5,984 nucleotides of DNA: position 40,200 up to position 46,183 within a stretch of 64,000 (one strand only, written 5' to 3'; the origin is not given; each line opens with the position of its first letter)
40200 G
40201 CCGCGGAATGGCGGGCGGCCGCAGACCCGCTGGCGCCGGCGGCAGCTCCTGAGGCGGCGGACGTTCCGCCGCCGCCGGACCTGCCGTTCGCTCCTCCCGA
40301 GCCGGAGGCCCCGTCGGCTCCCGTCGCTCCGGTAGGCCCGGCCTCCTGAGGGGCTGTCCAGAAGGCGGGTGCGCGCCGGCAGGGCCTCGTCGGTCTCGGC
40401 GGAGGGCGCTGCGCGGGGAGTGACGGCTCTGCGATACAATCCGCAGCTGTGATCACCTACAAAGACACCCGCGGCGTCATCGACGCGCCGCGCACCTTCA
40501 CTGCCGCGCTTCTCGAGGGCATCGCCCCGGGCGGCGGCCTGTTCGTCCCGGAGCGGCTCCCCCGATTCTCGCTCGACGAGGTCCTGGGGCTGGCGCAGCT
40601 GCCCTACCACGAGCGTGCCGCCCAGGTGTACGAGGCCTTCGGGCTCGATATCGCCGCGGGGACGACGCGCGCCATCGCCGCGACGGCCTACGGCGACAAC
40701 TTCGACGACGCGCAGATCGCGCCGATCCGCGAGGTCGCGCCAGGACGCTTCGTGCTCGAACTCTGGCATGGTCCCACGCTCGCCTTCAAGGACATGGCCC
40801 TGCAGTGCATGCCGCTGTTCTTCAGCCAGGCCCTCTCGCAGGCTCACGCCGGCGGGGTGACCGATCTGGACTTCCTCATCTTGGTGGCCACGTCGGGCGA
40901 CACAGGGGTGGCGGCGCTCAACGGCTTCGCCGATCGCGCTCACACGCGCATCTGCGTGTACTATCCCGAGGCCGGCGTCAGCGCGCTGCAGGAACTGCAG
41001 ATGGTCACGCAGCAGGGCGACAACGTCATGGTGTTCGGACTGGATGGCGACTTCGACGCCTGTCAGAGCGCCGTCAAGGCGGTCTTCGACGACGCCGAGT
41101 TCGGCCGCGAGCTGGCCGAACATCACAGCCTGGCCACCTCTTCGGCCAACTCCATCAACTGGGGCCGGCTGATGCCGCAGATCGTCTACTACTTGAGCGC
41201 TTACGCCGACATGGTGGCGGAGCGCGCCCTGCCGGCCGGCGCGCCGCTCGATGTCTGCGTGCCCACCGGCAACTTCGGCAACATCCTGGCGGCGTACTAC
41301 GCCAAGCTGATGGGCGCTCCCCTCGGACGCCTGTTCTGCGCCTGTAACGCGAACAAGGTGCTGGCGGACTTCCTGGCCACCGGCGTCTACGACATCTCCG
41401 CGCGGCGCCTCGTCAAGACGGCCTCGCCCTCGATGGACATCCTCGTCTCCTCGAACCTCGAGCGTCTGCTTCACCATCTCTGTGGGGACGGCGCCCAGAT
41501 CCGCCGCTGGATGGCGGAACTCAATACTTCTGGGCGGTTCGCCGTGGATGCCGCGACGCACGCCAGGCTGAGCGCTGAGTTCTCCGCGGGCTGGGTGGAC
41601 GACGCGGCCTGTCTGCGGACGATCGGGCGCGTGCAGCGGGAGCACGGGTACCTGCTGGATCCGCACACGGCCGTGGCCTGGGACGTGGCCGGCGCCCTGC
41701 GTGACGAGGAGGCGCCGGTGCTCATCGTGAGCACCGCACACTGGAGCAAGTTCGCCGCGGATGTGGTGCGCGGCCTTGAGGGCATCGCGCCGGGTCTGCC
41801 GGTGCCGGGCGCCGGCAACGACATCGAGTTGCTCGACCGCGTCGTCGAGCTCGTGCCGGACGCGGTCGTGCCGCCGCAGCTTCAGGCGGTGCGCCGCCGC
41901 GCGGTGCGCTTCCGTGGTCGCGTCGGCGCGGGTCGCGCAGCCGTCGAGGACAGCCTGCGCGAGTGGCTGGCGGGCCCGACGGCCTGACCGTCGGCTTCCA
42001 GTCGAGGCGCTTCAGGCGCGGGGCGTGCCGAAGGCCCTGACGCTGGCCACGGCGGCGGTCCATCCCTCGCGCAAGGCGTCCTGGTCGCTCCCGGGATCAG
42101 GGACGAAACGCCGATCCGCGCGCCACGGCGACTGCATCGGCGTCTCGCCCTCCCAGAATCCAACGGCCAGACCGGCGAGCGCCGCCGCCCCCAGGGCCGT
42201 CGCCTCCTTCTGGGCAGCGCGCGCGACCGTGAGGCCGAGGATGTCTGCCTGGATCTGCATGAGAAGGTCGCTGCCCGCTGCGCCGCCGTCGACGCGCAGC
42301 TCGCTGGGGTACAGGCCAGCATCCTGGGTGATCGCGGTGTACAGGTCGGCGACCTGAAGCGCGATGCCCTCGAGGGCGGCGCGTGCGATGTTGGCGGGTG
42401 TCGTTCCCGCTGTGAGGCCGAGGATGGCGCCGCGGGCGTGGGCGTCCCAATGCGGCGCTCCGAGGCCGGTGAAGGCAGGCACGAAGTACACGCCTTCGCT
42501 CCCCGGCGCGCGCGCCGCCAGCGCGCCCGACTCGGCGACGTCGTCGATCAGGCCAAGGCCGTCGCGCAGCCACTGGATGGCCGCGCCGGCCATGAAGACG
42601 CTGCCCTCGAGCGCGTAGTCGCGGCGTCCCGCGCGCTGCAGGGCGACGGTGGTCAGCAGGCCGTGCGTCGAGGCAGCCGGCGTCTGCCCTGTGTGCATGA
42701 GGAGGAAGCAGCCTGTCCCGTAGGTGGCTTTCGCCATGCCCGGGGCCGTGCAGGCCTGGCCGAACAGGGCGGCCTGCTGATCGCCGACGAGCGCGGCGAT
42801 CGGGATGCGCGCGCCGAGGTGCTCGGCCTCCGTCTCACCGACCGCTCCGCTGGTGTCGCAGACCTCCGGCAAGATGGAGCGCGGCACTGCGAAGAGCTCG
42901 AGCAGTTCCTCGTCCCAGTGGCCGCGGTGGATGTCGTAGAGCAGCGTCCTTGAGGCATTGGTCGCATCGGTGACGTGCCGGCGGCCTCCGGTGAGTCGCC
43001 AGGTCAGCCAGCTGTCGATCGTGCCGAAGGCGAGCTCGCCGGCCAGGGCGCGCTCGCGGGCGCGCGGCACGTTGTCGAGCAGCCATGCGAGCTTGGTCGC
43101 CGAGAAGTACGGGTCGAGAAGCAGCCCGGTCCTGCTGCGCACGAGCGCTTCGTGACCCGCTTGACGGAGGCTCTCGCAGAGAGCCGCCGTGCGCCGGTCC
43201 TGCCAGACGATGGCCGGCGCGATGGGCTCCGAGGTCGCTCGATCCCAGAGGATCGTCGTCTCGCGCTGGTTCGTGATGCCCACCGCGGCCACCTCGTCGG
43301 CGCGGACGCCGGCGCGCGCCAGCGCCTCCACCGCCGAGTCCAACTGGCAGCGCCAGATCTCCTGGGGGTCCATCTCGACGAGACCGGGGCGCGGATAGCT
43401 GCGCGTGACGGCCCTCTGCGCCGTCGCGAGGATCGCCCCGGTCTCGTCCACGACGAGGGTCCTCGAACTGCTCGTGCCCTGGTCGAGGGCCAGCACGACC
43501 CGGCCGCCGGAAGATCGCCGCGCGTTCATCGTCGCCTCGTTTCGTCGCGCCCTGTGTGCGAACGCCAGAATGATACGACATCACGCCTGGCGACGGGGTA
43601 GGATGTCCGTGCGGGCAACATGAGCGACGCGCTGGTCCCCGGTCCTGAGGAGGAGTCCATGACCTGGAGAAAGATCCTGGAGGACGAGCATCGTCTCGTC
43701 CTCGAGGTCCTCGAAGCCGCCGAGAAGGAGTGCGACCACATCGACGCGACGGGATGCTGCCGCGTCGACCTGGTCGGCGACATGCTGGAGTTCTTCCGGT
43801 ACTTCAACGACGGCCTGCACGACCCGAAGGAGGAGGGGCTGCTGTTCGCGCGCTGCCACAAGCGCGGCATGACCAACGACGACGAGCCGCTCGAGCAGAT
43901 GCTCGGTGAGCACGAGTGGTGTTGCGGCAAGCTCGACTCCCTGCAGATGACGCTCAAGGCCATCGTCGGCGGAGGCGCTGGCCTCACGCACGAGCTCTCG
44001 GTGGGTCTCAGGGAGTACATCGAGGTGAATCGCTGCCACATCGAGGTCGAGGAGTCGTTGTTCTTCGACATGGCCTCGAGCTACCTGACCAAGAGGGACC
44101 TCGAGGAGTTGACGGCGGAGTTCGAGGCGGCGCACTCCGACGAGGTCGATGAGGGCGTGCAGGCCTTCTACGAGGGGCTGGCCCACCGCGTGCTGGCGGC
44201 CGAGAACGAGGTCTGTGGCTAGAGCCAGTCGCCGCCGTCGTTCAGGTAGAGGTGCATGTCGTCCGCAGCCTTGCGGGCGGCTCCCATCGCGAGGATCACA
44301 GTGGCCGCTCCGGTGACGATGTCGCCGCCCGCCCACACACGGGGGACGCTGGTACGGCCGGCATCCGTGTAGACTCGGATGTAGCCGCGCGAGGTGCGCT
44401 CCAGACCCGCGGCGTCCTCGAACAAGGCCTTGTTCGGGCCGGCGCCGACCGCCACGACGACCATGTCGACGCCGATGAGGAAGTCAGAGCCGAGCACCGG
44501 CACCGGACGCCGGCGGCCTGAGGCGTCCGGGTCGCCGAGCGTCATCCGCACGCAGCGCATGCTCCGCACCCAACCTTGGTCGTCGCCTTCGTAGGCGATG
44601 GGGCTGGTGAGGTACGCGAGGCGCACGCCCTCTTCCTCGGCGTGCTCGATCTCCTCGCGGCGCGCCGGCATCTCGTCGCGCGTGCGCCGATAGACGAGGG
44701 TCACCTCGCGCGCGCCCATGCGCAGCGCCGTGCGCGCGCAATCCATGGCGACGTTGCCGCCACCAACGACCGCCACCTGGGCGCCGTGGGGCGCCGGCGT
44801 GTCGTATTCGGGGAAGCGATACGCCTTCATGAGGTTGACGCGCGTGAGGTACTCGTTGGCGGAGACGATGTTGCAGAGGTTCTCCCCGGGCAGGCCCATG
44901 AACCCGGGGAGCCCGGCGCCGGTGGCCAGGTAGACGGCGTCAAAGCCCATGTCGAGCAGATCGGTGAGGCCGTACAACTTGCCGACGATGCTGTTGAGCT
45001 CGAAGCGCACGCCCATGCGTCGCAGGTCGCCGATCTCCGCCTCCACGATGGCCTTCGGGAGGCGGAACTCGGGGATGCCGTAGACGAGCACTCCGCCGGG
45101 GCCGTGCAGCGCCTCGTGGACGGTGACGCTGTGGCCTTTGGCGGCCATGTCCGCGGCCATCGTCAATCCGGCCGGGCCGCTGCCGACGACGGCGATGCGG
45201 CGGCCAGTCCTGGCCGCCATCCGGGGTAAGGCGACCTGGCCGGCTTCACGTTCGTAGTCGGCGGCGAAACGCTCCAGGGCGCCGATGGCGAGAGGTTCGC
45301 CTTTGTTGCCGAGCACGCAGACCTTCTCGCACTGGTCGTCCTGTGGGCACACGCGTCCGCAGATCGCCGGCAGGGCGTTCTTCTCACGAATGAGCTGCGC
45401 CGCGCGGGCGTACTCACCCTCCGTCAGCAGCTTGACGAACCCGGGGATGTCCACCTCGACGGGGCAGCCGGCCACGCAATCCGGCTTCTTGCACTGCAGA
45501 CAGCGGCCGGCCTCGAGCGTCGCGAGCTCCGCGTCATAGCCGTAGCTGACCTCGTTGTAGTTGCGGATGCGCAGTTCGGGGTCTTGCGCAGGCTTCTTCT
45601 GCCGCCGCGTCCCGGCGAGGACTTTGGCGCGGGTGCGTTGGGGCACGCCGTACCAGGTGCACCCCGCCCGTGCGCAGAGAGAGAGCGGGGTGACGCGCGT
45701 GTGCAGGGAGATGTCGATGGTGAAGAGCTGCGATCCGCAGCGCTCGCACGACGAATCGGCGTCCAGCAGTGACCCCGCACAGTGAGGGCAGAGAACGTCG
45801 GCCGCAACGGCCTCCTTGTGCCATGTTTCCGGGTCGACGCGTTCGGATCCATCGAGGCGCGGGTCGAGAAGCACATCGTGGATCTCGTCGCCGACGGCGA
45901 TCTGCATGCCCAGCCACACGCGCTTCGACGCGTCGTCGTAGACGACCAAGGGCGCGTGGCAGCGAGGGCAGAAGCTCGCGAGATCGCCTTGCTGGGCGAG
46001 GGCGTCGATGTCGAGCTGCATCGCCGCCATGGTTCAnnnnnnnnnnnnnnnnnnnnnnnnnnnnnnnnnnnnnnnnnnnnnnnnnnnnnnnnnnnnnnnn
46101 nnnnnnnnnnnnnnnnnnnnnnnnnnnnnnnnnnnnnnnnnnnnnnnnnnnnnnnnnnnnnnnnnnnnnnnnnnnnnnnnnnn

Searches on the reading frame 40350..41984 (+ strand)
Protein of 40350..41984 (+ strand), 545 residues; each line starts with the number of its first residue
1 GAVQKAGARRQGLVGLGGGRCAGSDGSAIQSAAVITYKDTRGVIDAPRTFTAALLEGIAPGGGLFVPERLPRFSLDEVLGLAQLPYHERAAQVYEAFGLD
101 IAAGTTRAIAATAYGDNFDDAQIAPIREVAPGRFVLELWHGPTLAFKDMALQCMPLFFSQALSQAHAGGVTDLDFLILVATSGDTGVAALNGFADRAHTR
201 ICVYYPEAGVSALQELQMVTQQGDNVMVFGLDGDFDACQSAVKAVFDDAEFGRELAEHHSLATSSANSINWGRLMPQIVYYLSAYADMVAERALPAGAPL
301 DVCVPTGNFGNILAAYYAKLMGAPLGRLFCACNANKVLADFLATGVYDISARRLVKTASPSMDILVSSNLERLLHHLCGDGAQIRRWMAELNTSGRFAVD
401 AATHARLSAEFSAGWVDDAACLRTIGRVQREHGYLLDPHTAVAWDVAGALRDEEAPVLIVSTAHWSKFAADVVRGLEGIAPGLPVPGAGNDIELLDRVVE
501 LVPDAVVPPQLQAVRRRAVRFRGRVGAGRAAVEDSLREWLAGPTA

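Call 31: search_protein_families(library=pfam, proteins=[window:40350-41984:+], max_evalue=0.00001)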
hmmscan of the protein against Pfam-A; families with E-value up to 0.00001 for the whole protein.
window:40350-41984:+ (545 aa): 2 families
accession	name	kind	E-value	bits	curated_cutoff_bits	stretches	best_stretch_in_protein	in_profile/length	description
PF14821.11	Thr_synth_N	-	7.3e-15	55.3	25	1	37-114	2-79/79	Threonine synthase N terminus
PF00291.31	PALP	-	3e-14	53.5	35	1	139-409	30-274/295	Pyridoxal-phosphate dependent enzyme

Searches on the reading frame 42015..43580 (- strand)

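Call 31: search_protein_families(library=pfam, proteins=[window:42015-43580:-], max_evalue=0.00001)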
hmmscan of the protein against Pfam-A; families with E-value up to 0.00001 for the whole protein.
window:42015-43580:- (522 aa): 2 families
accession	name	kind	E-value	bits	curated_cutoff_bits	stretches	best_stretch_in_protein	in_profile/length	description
PF00370.27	FGGY_N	-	1.1e-73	248.2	28.8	1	29-274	2-245/245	FGGY family of carbohydrate kinases, N-terminal domain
PF02782.22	FGGY_C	-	2e-45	155.4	27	1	284-472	2-197/198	FGGY family of carbohydrate kinases, C-terminal domain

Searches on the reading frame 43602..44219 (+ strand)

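Call 31: search_protein_families(library=pfam, proteins=[window:43602-44219:+], max_evalue=0.00001)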
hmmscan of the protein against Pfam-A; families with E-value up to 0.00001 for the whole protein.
window:43602-44219:+ (206 aa): 1 family
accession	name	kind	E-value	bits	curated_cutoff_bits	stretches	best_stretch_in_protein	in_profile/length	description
PF01814.28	Hemerythrin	-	2.8e-11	44.4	25.3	1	25-158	5-127/127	Hemerythrin HHE cation binding domain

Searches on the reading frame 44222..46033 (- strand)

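Call 31: search_protein_families(library=pfam, proteins=[window:44222-46033:-], max_evalue=0.00001)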
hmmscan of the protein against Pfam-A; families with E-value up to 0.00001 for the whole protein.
window:44222-46033:- (604 aa): 7 families
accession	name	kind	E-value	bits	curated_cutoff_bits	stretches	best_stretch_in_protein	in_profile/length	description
PF14691.11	Fer4_20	-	1.5e-41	141.2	25.8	1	155-264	1-111/113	Dihydroprymidine dehydrogenase domain II, 4Fe-4S cluster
PF07992.20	Pyr_redox_2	-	1.3e-36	127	26.1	1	279-584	2-289/291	Pyridine nucleotide-disulphide oxidoreductase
PF00070.33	Pyr_redox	-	5e-13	49.8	22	1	420-492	2-77/82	Pyridine nucleotide-disulphide oxidoreductase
PF13738.12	Pyr_redox_3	-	9.2e-08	32.1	30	0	415-452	162-198/305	Pyridine nucleotide-disulphide oxidoreductase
PF13241.12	NAD_binding_7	-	2.6e-06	28.4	22.1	0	416-529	6-69/104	Putative NAD(P)-binding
PF01266.30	DAO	-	2.7e-06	27.6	27.9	0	279-313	1-35/353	FAD dependent oxidoreductase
PF13450.12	NAD_binding_8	-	4.4e-06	27.3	21.9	1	282-314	1-33/68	NAD(P)-binding Rossmann-like domain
